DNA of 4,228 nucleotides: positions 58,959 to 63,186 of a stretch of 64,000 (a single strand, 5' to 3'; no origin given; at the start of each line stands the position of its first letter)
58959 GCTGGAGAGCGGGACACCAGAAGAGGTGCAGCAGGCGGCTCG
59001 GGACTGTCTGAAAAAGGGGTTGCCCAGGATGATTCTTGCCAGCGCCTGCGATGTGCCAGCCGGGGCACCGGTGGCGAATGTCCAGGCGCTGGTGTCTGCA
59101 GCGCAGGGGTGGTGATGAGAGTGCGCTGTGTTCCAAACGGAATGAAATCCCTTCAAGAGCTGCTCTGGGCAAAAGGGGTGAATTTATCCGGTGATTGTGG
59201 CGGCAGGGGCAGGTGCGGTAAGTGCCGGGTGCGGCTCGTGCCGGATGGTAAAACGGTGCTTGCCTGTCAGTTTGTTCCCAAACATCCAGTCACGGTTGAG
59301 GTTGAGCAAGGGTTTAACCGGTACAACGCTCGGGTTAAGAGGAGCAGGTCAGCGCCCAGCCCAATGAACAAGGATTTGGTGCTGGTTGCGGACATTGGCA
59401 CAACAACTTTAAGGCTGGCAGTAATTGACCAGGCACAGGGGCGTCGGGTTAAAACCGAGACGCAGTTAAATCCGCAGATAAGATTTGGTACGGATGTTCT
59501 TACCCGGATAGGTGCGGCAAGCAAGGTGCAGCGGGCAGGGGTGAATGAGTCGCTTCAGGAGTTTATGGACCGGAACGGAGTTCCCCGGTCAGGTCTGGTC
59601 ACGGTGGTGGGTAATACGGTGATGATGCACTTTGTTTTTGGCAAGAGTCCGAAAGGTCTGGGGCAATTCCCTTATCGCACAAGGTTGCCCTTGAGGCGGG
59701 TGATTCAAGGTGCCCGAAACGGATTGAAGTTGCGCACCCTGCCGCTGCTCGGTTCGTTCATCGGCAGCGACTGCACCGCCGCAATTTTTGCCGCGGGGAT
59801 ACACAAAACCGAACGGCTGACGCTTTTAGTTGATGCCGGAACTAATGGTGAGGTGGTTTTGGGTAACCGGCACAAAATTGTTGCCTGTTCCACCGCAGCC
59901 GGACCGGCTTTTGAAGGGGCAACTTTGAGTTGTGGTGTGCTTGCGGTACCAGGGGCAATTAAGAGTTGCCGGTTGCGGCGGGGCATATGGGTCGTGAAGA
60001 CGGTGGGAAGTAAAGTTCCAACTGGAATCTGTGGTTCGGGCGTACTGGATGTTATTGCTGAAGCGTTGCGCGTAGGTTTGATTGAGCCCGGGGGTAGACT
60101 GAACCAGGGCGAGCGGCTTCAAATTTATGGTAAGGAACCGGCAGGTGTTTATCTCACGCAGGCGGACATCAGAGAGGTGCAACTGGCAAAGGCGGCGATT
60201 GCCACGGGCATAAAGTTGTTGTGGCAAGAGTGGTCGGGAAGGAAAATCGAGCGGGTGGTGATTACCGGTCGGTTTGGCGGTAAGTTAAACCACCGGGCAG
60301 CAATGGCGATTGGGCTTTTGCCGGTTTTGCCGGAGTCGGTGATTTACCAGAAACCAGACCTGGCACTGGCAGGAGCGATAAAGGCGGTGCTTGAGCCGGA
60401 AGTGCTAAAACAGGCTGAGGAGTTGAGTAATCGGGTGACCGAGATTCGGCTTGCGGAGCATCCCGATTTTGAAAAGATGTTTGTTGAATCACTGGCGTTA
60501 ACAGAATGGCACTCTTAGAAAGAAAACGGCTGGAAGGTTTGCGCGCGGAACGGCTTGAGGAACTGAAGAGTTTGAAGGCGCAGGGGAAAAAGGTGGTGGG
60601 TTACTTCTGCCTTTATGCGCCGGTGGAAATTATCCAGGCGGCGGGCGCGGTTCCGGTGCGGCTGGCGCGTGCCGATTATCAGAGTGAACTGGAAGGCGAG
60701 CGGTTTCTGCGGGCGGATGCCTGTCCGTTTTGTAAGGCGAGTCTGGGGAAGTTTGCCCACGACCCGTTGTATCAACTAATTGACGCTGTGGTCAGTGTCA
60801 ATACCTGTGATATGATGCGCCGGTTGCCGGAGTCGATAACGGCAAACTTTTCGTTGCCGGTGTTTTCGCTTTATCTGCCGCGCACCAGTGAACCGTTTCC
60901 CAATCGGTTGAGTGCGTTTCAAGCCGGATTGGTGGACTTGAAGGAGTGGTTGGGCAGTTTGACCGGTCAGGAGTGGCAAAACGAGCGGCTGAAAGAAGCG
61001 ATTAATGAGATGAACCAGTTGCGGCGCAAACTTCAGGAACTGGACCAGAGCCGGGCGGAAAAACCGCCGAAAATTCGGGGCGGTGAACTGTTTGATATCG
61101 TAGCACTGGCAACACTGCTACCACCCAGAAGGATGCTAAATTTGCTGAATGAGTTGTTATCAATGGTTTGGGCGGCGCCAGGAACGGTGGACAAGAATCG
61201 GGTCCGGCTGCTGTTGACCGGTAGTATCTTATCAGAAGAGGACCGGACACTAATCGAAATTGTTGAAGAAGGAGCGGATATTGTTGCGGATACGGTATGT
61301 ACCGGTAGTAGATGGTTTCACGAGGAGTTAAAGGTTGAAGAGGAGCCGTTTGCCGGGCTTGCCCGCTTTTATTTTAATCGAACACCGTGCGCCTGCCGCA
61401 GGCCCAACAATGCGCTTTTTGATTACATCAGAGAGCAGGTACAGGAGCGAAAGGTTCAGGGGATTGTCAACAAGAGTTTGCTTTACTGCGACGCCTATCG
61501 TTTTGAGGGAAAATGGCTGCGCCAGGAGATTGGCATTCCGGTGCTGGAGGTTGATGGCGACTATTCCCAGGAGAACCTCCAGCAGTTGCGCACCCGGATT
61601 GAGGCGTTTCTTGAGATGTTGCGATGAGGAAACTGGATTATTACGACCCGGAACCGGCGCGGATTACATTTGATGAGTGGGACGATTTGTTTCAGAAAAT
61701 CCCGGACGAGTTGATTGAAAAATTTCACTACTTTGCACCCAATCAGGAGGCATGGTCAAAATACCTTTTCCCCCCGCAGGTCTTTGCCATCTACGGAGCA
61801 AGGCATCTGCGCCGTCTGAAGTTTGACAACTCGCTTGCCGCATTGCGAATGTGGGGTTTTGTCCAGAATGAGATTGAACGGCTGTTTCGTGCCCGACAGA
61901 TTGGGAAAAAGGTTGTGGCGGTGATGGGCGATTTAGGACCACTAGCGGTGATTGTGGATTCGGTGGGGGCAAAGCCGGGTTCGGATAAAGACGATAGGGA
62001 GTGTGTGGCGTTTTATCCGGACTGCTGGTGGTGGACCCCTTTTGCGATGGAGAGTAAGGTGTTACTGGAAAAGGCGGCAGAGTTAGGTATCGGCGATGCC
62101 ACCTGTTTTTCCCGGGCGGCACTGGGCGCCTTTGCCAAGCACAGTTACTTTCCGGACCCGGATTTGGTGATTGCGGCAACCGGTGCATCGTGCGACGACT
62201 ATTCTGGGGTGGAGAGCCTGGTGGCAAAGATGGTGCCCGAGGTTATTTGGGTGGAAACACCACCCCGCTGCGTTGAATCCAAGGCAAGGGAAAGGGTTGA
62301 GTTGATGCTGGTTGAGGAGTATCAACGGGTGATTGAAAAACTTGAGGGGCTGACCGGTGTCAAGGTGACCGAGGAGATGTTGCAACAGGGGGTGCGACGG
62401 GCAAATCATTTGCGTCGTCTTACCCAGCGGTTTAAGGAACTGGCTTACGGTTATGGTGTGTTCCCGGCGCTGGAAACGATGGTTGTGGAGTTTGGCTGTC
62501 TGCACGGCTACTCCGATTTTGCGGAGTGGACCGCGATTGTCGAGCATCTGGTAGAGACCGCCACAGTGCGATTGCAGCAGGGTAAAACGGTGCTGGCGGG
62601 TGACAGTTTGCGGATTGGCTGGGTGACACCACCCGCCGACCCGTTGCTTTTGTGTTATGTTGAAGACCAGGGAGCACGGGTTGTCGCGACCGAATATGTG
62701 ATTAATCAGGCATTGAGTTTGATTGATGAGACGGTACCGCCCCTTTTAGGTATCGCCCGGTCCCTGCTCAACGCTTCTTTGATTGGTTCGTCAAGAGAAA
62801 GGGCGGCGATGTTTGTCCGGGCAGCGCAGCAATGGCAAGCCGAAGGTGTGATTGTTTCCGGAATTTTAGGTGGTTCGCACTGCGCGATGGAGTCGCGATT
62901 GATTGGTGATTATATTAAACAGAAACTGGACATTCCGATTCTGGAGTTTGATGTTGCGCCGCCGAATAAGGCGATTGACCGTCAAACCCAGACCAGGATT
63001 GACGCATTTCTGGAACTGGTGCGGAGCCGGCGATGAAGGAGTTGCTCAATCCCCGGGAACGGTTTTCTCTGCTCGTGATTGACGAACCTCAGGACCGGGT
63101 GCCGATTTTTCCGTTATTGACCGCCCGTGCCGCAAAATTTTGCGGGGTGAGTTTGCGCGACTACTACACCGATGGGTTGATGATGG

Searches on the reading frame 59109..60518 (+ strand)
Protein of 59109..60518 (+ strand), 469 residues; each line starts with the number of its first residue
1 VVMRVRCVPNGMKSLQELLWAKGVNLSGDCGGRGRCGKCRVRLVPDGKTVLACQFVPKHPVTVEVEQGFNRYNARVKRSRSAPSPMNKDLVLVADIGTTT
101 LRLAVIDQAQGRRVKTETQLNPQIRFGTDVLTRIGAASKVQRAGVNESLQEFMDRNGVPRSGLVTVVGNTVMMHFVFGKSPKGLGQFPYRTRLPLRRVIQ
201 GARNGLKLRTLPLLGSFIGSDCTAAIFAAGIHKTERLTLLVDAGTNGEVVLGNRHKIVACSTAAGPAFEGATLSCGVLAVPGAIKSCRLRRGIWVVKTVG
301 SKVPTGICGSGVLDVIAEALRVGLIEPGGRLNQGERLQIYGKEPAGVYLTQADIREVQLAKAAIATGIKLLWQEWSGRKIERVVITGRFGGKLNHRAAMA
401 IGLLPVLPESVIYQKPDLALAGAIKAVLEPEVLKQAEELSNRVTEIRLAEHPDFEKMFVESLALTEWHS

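Call 23: search_protein_families(library=ncbifam, proteins=[window:59109-60518:+], max_evalue=0.00001)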
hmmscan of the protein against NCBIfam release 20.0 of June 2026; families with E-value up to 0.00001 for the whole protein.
window:59109-60518:+ (469 aa): 2 families
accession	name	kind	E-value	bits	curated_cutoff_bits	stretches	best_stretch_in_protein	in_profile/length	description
NF040756.1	corr_regen_AcsV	exception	1.9e-67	228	800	1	92-461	212-620/632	corrinoid activation/regeneration protein AcsV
TIGR04270.1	Rama_corrin_act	subfamily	4.3e-28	98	500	2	218-295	149-226/534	methylamine methyltransferase corrinoid protein reductive activase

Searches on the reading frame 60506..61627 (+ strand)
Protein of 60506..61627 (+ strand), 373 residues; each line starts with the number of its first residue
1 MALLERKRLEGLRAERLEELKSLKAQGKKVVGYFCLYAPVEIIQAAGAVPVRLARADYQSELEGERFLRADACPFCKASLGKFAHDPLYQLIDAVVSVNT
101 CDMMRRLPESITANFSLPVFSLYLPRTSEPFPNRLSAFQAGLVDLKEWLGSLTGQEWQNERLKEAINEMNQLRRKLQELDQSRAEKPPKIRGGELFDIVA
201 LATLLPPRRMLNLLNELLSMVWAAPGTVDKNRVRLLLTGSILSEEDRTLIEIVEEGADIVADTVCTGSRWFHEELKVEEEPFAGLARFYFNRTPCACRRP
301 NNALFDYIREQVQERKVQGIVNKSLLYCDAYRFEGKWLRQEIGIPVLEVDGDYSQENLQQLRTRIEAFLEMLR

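Call 23: search_protein_families(library=ncbifam, proteins=[window:60506-61627:+], max_evalue=0.00001)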
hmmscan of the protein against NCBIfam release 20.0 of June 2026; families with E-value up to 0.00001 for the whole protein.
window:60506-61627:+ (373 aa): 4 families
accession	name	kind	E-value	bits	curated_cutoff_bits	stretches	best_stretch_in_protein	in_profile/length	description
NF040772.1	double_cubane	equivalog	3e-72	243.7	350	1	13-372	5-372/372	double-cubane-cluster-containing anaerobic reductase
NF052456.1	HyiscapDhHadC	equivalog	5.9e-30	104.4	700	1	24-372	24-372/372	(R)-2-hydroxyisocaproyl-CoA dehydratase subunit beta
TIGR03190.1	benz_CoA_bzdN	equivalog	1.8e-28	99.4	453.8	1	26-372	25-371/377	benzoyl-CoA reductase, bzd-type, subunit N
TIGR02263.1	benz_CoA_red_C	equivalog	2.1e-22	79.6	421.15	1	26-341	28-346/380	benzoyl-CoA reductase subunit C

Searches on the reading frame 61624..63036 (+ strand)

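Call 23: search_protein_families(library=ncbifam, proteins=[window:61624-63036:+], max_evalue=0.00001)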
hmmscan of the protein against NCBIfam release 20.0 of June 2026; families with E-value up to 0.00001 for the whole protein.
window:61624-63036:+ (470 aa): 1 family
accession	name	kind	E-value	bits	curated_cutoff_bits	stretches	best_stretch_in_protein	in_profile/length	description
NF040772.1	double_cubane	equivalog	1.4e-19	70.4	350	1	172-465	79-371/372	double-cubane-cluster-containing anaerobic reductase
